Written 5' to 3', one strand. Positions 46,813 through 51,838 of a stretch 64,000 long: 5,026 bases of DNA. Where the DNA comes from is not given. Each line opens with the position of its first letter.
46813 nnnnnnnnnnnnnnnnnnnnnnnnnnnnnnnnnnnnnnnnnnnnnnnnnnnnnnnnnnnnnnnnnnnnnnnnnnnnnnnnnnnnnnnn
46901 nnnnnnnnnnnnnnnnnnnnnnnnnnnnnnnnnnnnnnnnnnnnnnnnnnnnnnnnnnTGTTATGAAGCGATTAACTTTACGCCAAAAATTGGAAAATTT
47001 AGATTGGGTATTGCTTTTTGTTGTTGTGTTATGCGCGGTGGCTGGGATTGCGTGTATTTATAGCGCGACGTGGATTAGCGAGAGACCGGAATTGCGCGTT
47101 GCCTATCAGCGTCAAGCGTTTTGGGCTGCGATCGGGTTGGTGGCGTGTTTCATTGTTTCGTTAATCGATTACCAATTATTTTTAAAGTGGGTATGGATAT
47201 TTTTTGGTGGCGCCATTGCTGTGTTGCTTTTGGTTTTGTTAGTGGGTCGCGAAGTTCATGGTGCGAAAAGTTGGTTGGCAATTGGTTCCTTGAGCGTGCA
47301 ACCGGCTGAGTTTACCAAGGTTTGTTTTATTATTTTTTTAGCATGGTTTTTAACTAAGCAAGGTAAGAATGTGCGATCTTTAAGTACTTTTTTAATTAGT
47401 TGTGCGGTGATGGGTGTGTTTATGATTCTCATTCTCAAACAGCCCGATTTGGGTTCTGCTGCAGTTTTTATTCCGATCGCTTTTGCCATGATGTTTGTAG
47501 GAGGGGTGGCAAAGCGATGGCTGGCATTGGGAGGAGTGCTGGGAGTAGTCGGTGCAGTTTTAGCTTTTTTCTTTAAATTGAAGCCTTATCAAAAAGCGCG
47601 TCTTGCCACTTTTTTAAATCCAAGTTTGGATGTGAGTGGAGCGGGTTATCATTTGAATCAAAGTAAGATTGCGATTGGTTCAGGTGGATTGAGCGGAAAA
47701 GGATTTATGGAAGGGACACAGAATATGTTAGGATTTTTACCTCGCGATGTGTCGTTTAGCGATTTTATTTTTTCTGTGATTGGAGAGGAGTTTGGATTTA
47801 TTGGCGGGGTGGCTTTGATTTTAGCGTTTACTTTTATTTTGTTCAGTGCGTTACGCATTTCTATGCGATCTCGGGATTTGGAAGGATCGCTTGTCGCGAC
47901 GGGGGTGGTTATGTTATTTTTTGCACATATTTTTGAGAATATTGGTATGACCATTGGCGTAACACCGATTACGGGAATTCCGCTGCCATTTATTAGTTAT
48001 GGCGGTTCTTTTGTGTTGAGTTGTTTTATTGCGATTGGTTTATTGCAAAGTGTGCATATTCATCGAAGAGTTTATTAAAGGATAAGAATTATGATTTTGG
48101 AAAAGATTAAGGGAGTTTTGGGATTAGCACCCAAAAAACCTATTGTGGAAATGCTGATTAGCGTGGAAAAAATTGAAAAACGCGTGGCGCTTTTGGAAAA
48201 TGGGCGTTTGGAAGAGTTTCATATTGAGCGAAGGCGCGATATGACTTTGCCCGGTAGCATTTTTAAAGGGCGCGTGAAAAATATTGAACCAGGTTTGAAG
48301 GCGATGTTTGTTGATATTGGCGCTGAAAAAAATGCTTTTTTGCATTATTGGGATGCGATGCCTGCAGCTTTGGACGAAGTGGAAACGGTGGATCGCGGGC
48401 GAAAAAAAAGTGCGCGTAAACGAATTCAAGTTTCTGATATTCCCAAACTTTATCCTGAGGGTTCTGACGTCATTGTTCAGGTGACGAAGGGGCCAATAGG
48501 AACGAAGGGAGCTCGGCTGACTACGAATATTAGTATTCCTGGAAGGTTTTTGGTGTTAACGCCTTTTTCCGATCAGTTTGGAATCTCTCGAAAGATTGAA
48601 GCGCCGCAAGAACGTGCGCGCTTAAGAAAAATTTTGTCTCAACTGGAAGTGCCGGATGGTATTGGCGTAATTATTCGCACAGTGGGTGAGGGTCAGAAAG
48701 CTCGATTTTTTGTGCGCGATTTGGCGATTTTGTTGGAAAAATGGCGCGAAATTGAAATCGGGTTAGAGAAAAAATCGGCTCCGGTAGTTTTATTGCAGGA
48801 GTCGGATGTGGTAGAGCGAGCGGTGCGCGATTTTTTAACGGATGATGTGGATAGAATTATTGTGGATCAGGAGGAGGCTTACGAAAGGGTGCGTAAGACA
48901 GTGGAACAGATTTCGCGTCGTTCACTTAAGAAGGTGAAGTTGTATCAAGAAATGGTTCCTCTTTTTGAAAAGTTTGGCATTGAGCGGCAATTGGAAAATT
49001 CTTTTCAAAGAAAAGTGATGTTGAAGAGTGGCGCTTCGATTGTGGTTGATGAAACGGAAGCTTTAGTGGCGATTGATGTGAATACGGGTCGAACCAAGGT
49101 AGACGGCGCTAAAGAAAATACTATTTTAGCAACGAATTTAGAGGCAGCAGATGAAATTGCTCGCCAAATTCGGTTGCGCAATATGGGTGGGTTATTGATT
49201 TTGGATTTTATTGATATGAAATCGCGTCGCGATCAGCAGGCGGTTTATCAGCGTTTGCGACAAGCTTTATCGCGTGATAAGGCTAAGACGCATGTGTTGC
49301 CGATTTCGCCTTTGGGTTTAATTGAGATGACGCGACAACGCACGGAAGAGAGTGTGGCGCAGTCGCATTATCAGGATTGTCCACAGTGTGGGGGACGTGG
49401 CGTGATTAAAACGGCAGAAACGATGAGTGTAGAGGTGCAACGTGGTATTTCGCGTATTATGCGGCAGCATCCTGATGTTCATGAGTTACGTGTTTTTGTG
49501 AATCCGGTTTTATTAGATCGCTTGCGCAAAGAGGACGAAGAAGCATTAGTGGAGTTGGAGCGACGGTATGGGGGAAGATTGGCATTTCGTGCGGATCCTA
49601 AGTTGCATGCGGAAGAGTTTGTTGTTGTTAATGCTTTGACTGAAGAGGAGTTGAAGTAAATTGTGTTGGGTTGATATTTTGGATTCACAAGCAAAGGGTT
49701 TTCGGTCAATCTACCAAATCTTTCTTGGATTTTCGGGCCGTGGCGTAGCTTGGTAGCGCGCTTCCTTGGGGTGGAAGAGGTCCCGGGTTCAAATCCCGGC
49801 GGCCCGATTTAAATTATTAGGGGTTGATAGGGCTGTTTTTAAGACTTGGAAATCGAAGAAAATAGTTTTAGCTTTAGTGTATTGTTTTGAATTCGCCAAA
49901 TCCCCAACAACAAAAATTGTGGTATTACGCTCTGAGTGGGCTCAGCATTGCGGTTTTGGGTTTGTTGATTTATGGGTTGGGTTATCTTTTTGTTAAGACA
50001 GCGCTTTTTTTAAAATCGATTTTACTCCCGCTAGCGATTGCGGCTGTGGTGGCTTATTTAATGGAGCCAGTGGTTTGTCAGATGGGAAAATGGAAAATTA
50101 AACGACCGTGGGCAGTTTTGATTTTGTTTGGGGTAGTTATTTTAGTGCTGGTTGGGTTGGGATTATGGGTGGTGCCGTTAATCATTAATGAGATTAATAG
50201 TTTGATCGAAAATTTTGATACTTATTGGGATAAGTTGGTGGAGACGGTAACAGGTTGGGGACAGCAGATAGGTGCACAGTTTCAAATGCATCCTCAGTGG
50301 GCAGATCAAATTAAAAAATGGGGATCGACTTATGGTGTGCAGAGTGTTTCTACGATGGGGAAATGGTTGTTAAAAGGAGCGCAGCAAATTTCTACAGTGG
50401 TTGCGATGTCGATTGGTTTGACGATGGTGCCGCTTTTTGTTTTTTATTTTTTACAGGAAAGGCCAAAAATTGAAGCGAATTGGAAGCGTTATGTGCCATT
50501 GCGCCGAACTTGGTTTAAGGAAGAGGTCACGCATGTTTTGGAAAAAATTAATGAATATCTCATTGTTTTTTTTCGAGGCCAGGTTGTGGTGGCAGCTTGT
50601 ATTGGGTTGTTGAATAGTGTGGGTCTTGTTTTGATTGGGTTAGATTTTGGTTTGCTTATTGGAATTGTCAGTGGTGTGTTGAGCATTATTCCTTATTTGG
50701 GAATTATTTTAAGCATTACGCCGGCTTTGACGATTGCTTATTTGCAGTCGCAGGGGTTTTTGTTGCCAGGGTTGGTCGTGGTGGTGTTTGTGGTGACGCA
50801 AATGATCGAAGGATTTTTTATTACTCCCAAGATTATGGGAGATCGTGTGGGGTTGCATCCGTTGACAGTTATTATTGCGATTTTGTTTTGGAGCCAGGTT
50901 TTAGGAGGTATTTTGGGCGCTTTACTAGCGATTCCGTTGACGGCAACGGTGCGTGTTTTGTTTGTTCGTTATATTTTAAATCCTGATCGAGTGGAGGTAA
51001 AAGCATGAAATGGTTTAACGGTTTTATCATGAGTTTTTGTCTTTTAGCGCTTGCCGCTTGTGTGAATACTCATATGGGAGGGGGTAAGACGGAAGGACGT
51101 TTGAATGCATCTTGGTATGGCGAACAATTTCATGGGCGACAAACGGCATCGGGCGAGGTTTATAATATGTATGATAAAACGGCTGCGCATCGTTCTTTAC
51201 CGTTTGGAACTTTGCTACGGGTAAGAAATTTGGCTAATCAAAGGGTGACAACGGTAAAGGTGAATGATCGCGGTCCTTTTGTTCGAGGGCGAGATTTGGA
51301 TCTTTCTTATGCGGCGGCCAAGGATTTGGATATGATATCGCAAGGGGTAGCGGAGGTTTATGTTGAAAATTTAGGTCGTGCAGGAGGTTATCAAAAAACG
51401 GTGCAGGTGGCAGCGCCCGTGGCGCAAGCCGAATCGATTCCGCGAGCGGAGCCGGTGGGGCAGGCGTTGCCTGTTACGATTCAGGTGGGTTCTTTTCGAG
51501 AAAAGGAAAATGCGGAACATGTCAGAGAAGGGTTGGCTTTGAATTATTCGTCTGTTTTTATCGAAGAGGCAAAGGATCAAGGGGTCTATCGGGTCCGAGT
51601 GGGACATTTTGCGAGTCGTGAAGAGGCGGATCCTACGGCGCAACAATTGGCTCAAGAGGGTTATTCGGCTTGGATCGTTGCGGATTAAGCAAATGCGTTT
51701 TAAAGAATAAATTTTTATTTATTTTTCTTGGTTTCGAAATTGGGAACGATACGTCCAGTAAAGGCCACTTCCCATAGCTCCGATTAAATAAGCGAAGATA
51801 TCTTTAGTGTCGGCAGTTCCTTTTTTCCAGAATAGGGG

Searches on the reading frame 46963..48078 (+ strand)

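Call 38: search_protein_families(library=pfam, proteins=[window:46963-48078:+], max_evalue=0.00001)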
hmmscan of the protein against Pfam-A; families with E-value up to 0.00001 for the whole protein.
window:46963-48078:+ (371 aa): 1 family
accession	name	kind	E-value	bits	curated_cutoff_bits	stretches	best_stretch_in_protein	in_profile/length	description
PF01098.24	FTSW_RODA_SPOVE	-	2.1e-90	303.7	26.4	1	16-369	3-355/356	Cell cycle protein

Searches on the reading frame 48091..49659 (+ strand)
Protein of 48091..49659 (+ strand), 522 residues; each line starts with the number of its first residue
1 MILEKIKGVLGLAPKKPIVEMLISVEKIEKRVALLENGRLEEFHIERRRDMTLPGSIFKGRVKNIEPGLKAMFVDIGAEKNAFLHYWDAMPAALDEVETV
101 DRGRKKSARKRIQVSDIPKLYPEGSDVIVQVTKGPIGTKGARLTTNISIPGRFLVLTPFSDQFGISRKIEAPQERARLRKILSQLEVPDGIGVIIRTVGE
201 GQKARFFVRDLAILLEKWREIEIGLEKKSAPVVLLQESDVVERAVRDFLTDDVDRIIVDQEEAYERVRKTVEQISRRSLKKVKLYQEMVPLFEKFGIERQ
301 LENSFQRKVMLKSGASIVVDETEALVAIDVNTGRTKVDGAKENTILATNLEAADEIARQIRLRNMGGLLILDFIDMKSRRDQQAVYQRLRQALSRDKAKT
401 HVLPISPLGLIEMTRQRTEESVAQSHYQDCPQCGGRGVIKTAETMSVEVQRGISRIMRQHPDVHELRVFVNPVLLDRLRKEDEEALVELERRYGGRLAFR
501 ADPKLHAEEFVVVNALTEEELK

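Call 38: search_protein_families(library=pfam, proteins=[window:48091-49659:+], max_evalue=0.00001)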
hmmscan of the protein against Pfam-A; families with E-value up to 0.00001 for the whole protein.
window:48091-49659:+ (522 aa): 2 families
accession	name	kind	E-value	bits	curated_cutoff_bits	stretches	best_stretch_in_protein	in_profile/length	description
PF10150.14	RNase_E_G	-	2.5e-98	329.3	25.5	1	148-418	1-270/270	Ribonuclease E/G family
PF20833.2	RNase_E_G_Thio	-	2.3e-08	34.5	26.8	1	430-512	2-83/86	RNase E/G, Thioredoxin-like domain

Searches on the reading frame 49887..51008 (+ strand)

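Call 38: search_protein_families(library=pfam, proteins=[window:49887-51008:+], max_evalue=0.00001)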
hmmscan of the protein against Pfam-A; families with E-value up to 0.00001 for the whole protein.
window:49887-51008:+ (373 aa): 1 family
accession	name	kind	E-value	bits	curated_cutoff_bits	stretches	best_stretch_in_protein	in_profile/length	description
PF01594.21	AI-2E_transport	-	1.3e-57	195.9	34.3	1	31-359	13-323/327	AI-2E family transporter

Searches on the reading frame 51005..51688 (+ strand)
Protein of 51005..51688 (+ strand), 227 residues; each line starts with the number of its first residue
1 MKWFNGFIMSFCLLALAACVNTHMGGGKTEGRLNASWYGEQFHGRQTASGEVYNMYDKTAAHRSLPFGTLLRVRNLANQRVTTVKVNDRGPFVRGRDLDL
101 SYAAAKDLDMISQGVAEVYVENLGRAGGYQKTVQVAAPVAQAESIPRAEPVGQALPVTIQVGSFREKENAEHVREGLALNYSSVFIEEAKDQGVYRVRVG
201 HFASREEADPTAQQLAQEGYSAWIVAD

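Call 38: search_protein_families(library=pfam, proteins=[window:51005-51688:+], max_evalue=0.00001)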
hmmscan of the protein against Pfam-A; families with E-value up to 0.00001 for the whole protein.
window:51005-51688:+ (227 aa): 2 families
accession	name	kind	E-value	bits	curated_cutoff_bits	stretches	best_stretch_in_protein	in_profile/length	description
PF03330.24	DPBB_1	-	4.2e-25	88.2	28.8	1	32-119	3-82/83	Lytic transglycolase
PF05036.18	SPOR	-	2.6e-17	63.3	21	1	157-225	5-75/76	SPOR domain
